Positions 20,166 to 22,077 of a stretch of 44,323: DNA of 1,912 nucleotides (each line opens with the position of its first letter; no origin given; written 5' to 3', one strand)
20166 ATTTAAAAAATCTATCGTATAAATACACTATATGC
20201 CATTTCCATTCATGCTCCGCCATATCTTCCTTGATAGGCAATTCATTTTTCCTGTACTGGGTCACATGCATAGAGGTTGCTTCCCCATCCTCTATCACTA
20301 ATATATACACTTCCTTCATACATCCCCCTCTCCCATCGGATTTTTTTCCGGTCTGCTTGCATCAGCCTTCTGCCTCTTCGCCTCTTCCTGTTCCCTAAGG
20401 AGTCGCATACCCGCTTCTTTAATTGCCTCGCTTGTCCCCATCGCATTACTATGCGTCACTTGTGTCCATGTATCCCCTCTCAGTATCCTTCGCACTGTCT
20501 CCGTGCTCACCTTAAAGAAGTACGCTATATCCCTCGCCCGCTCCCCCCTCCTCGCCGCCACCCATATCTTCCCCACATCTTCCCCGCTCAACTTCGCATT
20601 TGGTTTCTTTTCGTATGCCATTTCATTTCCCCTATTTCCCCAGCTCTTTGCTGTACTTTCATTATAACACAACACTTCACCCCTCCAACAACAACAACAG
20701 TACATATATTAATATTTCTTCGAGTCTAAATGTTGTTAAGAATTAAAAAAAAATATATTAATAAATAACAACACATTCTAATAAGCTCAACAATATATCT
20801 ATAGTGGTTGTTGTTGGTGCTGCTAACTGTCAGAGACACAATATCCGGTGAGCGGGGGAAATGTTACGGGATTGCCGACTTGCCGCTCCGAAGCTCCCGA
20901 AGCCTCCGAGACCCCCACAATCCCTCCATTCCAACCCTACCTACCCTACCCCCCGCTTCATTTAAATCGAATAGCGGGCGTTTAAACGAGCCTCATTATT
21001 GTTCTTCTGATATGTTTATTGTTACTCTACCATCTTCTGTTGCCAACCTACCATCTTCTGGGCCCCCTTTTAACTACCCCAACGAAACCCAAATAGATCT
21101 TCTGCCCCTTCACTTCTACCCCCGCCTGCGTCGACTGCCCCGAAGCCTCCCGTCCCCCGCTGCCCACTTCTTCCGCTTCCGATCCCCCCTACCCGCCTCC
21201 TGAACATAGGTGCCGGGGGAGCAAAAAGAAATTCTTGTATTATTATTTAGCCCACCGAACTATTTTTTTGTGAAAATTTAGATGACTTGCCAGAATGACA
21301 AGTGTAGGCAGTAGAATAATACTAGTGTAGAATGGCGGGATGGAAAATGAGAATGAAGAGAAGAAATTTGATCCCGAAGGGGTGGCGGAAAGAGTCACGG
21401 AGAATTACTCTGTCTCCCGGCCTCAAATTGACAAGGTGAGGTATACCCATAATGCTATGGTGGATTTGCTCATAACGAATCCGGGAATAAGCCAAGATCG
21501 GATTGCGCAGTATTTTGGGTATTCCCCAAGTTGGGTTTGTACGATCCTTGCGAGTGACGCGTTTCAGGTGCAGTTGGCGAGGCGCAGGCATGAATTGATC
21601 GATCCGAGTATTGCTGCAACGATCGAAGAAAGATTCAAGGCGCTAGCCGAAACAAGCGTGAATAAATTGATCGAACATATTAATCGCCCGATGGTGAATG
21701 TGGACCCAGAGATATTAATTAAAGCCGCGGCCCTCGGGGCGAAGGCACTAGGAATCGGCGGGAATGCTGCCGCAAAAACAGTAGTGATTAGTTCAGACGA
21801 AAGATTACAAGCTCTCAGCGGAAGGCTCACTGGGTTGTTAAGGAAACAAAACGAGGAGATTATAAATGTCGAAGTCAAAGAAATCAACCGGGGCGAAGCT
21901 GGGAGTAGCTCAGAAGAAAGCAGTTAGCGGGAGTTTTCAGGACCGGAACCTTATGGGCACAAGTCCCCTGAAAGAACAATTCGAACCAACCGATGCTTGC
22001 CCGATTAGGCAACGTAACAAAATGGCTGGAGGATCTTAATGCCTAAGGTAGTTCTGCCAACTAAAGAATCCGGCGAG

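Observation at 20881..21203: A 320-bp C-rich, G-poor, repeat-laden non-coding block lies immediately upstream of the terS-like gene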

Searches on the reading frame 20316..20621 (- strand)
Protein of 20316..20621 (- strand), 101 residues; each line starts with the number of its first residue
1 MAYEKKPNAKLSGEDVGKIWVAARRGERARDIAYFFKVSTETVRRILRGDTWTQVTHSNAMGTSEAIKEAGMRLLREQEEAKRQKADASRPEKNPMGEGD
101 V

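Call 36: search_protein_families(library=phrogs, proteins=[window:20316-20621:-], max_evalue=0.001)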
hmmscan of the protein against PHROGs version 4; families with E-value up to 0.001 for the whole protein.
window:20316-20621:- (101 aa): 4 families
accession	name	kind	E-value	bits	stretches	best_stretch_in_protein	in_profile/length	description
phrog_6156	-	DNA, RNA and nucleotide metabolism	1.3e-05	25.6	1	6-71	181-246/261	endonuclease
phrog_517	-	DNA, RNA and nucleotide metabolism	0.00027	22.8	1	7-49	81-124/128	HTH DNA binding protein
phrog_59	-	DNA, RNA and nucleotide metabolism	0.00062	20.2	1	12-62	245-279/423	HNH endonuclease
phrog_20467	-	DNA, RNA and nucleotide metabolism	0.00095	20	0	11-56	63-108/112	HNH endonuclease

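Call 88: search_protein_families(library=ncbifam, proteins=[window:20316-20621:-], max_evalue=0.1)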
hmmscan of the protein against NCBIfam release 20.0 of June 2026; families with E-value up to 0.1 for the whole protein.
window:20316-20621:- (101 aa): 4 families
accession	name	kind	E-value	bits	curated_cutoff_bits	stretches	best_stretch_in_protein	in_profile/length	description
NF040595.1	HTH_Cbp1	equivalog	0.0022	17.9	140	1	10-57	46-93/135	CRISPR DNA repeat-binding protein Cbp1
NF040601.1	TerS_not_xtmA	equivalog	0.011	15.5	120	1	18-98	14-80/233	phage terminase small subunit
TIGR03879.1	near_KaiC_dom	domain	0.012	16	65.1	1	22-53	31-62/91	probable regulatory domain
NF033546.1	transpos_IS21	equivalog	0.014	14.9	160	1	20-69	2-55/294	IS21 family transposase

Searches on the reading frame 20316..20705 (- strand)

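Call 11: search_protein_families(library=pfam, proteins=[window:20316-20705:-], max_evalue=0.01)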
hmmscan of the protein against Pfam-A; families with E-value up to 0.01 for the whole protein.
window:20316-20705:- (129 aa): 1 family
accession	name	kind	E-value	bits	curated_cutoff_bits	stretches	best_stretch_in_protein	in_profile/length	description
PF10668.15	Phage_terminase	-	0.01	16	22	0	45-91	13-62/67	Phage terminase small subunit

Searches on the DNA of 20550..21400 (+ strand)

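Call 8: search_dna_similar(query=window:20600-21400:+, collection=phages, mode=distant, max_rows=30)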
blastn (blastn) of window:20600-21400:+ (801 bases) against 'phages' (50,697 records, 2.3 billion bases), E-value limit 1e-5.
No match.

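Call 44: search_rna_families(source=window, start=20550, end=21400, threshold=evalue, max_evalue=5)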
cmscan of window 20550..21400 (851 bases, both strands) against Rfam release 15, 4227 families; matches with E-value up to 5: 0.
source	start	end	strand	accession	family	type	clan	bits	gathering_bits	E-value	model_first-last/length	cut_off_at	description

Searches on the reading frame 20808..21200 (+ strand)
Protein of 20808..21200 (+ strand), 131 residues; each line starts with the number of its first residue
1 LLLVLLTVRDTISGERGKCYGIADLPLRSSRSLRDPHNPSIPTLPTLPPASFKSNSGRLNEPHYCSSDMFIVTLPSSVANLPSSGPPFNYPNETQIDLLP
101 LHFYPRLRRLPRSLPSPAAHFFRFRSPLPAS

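Call 11: search_protein_families(library=pfam, proteins=[window:20808-21200:+], max_evalue=0.01)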
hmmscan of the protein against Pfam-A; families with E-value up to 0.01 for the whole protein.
window:20808-21200:+ (131 aa): 0 families

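Call 47: search_protein_families(library=phrogs, proteins=[window:20808-21200:+], max_evalue=0.01)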
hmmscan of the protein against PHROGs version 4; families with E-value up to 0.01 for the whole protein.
window:20808-21200:+ (131 aa): 0 families

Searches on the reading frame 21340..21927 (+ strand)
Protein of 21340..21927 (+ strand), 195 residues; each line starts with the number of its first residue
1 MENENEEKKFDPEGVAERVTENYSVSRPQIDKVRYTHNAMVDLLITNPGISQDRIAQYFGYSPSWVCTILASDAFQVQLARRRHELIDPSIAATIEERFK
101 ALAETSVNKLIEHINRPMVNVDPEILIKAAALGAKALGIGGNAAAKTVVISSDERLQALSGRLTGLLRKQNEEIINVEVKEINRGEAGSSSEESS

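Call 11: search_protein_families(library=pfam, proteins=[window:21340-21924:+], max_evalue=0.01)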
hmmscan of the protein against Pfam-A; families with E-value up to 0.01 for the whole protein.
window:21340-21924:+ (195 aa): 1 family
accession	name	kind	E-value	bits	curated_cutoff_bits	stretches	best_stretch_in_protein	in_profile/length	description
PF13384.12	HTH_23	-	0.0053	17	24.6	0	42-70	12-38/50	Homeodomain-like domain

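Call 28: find_encoding_contigs(protein=window:21340-21927:+, flank=3000, max_places=10)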
Protein window:21340-21927:+ (195 aa): 1 contig read that carries it; 1 place shown.
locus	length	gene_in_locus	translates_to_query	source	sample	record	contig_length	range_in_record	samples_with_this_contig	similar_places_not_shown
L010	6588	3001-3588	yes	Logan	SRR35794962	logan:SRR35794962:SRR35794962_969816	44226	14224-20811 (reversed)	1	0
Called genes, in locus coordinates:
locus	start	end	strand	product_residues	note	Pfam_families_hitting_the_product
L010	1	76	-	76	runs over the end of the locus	-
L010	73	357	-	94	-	-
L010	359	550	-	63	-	-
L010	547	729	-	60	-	-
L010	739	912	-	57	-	-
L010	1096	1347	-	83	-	-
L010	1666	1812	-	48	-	-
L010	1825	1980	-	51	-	-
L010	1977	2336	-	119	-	-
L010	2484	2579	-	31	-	-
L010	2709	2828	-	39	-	-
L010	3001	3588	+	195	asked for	-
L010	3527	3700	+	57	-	-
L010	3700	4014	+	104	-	PF23148:Gp77 (weak)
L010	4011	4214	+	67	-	-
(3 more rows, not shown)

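Call 29: find_homologous_proteins(query=window:21340-21924:+, max_evalue=0.00001)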
Query window:21340-21924:+ (195 aa): 42 proteins with E <= 0.00001 among 391 candidates.
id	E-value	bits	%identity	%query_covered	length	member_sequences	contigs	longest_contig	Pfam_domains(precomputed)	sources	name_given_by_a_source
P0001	3.7e-119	413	100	100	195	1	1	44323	-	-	-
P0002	2.7e-90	319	86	87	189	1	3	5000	-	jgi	jgi:hypothetical protein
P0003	6.7e-85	301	74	97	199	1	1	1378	-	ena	-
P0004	1.8e-84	300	75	94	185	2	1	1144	-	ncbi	-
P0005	2.8e-76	273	69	97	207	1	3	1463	-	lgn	-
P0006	4.7e-73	263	72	87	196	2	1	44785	-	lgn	-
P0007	4.4e-70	253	65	92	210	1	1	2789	-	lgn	-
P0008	1.9e-69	251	66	92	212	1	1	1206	-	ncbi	-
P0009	5.6e-69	249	68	91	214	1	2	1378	-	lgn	-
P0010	4.2e-67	243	67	86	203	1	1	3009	-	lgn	-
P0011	5.8e-65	236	74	76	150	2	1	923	-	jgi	jgi:hypothetical protein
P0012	6.6e-64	233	64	86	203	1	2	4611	-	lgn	-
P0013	8.0e-64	233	66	83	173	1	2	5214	-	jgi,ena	-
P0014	3.1e-63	231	67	82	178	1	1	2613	-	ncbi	-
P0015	8.6e-61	223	63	82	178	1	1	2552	-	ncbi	-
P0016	1.5e-58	215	64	86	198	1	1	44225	-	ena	-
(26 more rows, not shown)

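Call 30: find_encoding_contigs(protein=P0002, flank=3500, max_places=4)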
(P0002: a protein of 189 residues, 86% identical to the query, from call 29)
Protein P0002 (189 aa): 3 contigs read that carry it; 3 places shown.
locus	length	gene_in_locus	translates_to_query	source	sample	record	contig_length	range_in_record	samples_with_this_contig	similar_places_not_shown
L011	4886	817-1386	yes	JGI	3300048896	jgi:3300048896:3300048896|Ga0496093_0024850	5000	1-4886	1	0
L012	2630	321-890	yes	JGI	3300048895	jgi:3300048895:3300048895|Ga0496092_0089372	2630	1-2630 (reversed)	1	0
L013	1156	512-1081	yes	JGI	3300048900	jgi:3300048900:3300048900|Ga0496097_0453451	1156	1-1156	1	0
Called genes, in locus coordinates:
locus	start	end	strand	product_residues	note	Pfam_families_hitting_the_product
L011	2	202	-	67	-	?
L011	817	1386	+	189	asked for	-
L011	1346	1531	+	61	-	-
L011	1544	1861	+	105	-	PF23148:Gp77 (weak)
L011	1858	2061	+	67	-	-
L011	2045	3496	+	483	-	-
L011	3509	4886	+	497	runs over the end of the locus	?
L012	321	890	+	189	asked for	-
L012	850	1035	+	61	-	-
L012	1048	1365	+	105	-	PF23148:Gp77 (weak)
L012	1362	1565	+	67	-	-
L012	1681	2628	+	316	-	?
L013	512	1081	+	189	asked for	-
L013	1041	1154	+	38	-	?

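Call 31: find_encoding_contigs(protein=P0006, flank=3500, max_places=3)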
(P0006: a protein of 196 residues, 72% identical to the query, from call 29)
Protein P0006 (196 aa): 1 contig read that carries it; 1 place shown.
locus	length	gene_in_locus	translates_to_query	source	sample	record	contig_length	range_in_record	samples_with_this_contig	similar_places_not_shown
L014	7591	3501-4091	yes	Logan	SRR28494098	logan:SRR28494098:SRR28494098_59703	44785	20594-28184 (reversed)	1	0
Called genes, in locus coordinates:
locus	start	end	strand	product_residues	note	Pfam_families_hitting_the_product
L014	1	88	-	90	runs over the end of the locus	-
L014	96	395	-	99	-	-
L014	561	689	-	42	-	-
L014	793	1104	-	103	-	-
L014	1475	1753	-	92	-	-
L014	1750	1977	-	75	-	-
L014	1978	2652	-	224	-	-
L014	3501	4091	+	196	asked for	-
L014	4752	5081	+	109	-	-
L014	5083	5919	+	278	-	-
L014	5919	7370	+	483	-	-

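Call 32: find_encoding_contigs(protein=P0016, flank=3500, max_places=3)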
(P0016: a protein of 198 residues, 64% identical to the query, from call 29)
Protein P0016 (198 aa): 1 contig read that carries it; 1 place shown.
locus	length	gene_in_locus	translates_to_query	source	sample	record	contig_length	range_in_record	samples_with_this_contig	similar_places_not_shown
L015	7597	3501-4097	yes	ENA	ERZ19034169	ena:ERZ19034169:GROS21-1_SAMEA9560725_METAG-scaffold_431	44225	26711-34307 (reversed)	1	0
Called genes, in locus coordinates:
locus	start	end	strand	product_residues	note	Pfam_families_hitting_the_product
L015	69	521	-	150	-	-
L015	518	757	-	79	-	-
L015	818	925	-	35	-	-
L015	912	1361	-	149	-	-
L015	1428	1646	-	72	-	-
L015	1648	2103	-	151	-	-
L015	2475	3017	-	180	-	-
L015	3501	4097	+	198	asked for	-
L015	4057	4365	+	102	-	-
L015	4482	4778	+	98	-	-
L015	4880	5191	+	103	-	PF23148:Gp77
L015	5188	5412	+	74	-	-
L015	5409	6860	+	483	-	-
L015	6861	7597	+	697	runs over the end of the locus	PF23899:SU10_portal (faint)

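Call 36: search_protein_families(library=phrogs, proteins=[window:21340-21924:+], max_evalue=0.001)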
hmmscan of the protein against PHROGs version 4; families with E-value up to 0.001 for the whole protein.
window:21340-21924:+ (195 aa): 0 families

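Call 37: find_related_loci(query=window:21340-21924:+, collection=metagenome_contigs, flank=2500)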
Query window:21340-21924:+ (195 aa) in metagenome_contigs; peptide patterns used: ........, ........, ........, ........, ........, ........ (x = any residue, [..] = any of these).
410 stretches matched a pattern; 3 encode a relative of the query (tblastn E <= 1e-3); 3 distinct loci.
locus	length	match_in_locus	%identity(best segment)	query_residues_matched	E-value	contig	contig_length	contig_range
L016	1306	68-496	44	30-178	2e-35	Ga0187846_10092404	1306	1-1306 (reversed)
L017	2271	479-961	42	23-182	4e-34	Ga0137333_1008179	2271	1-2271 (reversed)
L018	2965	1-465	43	29-182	8e-34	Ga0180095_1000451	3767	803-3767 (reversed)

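Call 38: find_encoding_contigs(protein=P0013, flank=3000, max_places=3)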
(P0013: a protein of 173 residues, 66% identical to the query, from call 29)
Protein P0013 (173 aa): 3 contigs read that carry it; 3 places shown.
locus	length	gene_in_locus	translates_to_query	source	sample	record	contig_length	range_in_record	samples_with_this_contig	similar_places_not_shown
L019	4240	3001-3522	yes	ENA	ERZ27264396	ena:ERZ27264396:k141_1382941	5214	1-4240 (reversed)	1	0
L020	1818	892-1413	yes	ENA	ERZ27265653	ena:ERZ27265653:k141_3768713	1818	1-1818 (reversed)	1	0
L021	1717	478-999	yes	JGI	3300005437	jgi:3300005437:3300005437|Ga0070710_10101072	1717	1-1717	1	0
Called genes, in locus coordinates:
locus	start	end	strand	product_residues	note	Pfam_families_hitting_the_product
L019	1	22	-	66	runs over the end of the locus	-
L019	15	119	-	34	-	-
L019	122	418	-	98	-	PF24239:DUF7447 (faint)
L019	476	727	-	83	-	-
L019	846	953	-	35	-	-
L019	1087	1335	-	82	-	PF11753:DUF3310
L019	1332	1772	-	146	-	-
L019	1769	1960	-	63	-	-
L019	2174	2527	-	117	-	-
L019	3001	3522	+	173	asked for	-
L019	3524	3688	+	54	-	-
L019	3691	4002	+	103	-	PF23148:Gp77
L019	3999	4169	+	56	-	-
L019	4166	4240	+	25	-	?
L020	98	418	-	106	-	-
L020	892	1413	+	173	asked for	-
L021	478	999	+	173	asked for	-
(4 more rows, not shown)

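Call 39: find_encoding_contigs(protein=P0012, flank=3000, max_places=3)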
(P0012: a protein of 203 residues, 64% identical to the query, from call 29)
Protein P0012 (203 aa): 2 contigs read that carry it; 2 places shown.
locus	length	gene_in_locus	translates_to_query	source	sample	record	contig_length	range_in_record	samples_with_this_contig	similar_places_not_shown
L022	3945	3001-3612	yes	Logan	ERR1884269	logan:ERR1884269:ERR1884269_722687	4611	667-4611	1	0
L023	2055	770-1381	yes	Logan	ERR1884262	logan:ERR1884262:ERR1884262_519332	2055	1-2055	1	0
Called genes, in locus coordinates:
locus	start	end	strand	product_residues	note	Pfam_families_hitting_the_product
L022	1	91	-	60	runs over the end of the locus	-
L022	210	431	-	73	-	-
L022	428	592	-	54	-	-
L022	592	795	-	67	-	-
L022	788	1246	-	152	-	-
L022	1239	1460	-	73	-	-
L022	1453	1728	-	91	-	-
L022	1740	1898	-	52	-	-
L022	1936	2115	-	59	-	-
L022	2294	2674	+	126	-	-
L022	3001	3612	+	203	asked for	-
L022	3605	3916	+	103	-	PF23148:Gp77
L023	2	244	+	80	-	?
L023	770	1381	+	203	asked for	-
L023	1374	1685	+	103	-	PF23148:Gp77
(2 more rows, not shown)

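Call 40: find_encoding_contigs(protein=P0010, flank=3000, max_places=3)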
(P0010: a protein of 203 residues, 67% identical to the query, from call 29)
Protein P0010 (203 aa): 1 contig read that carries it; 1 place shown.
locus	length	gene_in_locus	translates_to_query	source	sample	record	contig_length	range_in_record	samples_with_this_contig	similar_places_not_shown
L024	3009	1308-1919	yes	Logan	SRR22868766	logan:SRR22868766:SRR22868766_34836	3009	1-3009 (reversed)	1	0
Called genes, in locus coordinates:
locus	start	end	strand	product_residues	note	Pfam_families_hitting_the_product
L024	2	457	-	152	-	?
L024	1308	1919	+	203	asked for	-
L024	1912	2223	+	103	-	PF23148:Gp77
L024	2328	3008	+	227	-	?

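Call 41: find_encoding_contigs(protein=P0007, flank=3000, max_places=3)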
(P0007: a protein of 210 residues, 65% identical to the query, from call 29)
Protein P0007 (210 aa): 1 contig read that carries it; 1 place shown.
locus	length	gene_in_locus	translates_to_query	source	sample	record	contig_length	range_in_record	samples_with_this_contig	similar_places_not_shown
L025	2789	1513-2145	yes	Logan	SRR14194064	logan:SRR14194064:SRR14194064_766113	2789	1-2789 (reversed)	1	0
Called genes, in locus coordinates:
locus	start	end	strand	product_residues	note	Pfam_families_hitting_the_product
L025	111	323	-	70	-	-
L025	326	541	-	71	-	-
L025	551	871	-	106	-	-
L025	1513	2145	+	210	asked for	-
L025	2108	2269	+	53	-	-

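Call 46: search_protein_families(library=pfam, proteins=[L015:2475-3017:-, L022:2294-2674:+, L014:1978-2652:-], max_evalue=0.01)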
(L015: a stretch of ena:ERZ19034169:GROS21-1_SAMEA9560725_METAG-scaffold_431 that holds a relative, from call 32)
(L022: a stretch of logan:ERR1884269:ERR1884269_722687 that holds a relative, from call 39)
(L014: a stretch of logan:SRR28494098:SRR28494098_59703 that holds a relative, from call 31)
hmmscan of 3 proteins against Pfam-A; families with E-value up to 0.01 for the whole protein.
L015:2475-3017:- (180 aa): 0 families

L022:2294-2674:+ (126 aa): 0 families

L014:1978-2652:- (224 aa): 3 families
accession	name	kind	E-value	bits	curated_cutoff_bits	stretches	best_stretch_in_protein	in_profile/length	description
PF13518.12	HTH_28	-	0.0044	17.5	25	0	93-131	4-40/52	Helix-turn-helix domain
PF04545.22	Sigma70_r4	-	0.005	16.8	24.1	0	16-55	5-43/50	Sigma-70, region 4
PF13384.12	HTH_23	-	0.009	16.3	24.6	0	111-126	25-40/50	Homeodomain-like domain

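Call 47: search_protein_families(library=phrogs, proteins=[L015:2475-3017:-, L022:2294-2674:+, L014:1978-2652:-], max_evalue=0.01)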
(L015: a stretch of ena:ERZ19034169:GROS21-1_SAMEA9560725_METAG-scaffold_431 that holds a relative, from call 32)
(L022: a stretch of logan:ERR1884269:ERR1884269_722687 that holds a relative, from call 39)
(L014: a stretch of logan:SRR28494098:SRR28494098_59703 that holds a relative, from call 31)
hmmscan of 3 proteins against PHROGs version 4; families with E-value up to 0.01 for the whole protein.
L015:2475-3017:- (180 aa): 0 families

L022:2294-2674:+ (126 aa): 0 families

L014:1978-2652:- (224 aa): 6 families
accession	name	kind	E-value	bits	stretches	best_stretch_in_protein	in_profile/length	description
phrog_59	-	DNA, RNA and nucleotide metabolism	3.2e-09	37.6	2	5-102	239-317/423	HNH endonuclease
phrog_6156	-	DNA, RNA and nucleotide metabolism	0.00035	21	0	76-127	172-225/261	endonuclease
phrog_20467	-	DNA, RNA and nucleotide metabolism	0.00043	21.1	0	16-61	63-107/112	HNH endonuclease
phrog_2789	-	transcription regulation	0.0017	18.7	0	22-60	17-55/255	transcriptional regulator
phrog_664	-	DNA, RNA and nucleotide metabolism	0.0024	18.7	0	72-159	18-111/210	DNA binding protein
phrog_517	-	DNA, RNA and nucleotide metabolism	0.0028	19.6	0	14-52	84-121/128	HTH DNA binding protein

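Call 54: search_solved_structures(query=window:21340-21924:+, max_evalue=10)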
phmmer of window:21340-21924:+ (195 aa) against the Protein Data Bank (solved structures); distinct sequences matched with E-value up to 10: 3.
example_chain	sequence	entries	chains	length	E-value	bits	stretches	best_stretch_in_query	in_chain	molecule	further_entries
7xky_A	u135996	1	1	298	0.38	13.8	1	93-150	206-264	Fumarate hydratase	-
6n2y_I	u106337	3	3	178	0.83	12.6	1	92-181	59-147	ATP synthase subunit delta | Bacillus PS3 ATP synthase subunit delta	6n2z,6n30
8gaq_A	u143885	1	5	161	1.3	12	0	86-138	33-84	C5HR2_4r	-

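Call 88: search_protein_families(library=ncbifam, proteins=[window:21340-21924:+], max_evalue=0.1)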
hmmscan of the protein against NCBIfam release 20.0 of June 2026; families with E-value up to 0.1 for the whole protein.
window:21340-21924:+ (195 aa): 0 families

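Call 91: predict_structure(alignment_id=A5)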
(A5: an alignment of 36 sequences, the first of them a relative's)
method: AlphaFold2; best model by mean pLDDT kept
length: 195 residues; sequences in the alignment: 36
mean_pLDDT: 74.8   pTM: 0.42
mean pLDDT of the five models: 74.8, 72.6, 71.9, 69.2, 69.0
residues with pLDDT >= 90: 45; 70-90: 77; 50-70: 65; < 50: 8
segments of 3 or more residues with pLDDT < 50: 1-3
pLDDT, mean of each block of 10 residues (from residue 1): 51 62 54 86 93 95 97 95 84 81 77 78 77 69 58 81 80 55 56 61
secondary structure, 60 per line:
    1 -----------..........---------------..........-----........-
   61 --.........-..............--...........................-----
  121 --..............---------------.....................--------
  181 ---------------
elements in order: H12-21 H37-46 H52-59 H63-71 H73-86 H89-115 H123-136 H152-172

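Call 93: fold_search(model_id=the predicted structure, library=pdb)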
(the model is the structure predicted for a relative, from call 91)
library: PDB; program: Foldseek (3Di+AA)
matches with E <= 10: 217; with E <= 0.001: 0
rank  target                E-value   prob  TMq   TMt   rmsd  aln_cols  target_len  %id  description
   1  2ao9_B                3.8e-01  0.44  0.23  0.37  10.9       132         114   17  Structural Genomics, The crystal structure of a Phage protein (phBC6A51) from Bacillus cereus ATCC 14579 (released 2005-09-27)
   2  2ao9_F                4.8e-01  0.44  0.23  0.38  10.0       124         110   17  Structural Genomics, The crystal structure of a Phage protein (phBC6A51) from Bacillus cereus ATCC 14579 (released 2005-09-27)
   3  1hlv_A                4.8e-01  0.33  0.20  0.28  13.4       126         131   18  CRYSTAL STRUCTURE OF CENP-B(1-129) COMPLEXED WITH THE CENP-B BOX DNA (released 2002-01-11)
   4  2ao9_A                5.4e-01  0.38  0.23  0.37  10.9       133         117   16  Structural Genomics, The crystal structure of a Phage protein (phBC6A51) from Bacillus cereus ATCC 14579 (released 2005-09-27)
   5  5d1w_C                5.4e-01  0.16  0.20  0.20  19.3       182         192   19  Crystal structure of Mycobacterium tuberculosis Rv3249c transcriptional regulator. (released 2015-09-30)
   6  4fht_A                6.1e-01  0.47  0.17  0.23   9.0        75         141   17  Crystal Structure of the PcaV transcriptional regulator from Streptomyces coelicolor in complex with its natural ligan (released 2013-04-24)
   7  2ao9_G                6.5e-01  0.41  0.23  0.41  10.1       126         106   17  Structural Genomics, The crystal structure of a Phage protein (phBC6A51) from Bacillus cereus ATCC 14579 (released 2005-09-27)
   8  2ao9_H                7.8e-01  0.30  0.23  0.37  11.5       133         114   16  Structural Genomics, The crystal structure of a Phage protein (phBC6A51) from Bacillus cereus ATCC 14579 (released 2005-09-27)
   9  1r71_A                9.4e-01  0.12  0.16  0.24  16.5       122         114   15  Crystal Structure of the DNA binding domain of KorB in complex with the operator DNA (released 2004-06-01)
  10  6el2_A                1.0e+00  0.13  0.19  0.20  16.4       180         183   17  SaFadR_lauroyl_CoA complex (released 2018-10-10)
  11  2ao9_I                1.1e+00  0.11  0.16  0.25  11.3       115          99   17  Structural Genomics, The crystal structure of a Phage protein (phBC6A51) from Bacillus cereus ATCC 14579 (released 2005-09-27)
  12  9esh_W                1.1e+00  0.08  0.15  0.06  25.7       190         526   16  Structure of a B-state intermediate committed to discard (Bd-I state) (released 2024-12-25)
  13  2p5v_G                1.2e+00  0.38  0.19  0.22   7.6        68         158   15  Crystal Structure of Transcriptional Regulator NMB0573 from Neisseria Meningitidis (released 2007-04-03)
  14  3ang_D                1.4e+00  0.09  0.17  0.17  15.6       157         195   18  Crystal structure of Thermus thermophilus FadR in complex with E. coli-derived dodecyl-CoA (released 2011-03-09)
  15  2ao9_C                1.4e+00  0.16  0.21  0.32  10.7       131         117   14  Structural Genomics, The crystal structure of a Phage protein (phBC6A51) from Bacillus cereus ATCC 14579 (released 2005-09-27)
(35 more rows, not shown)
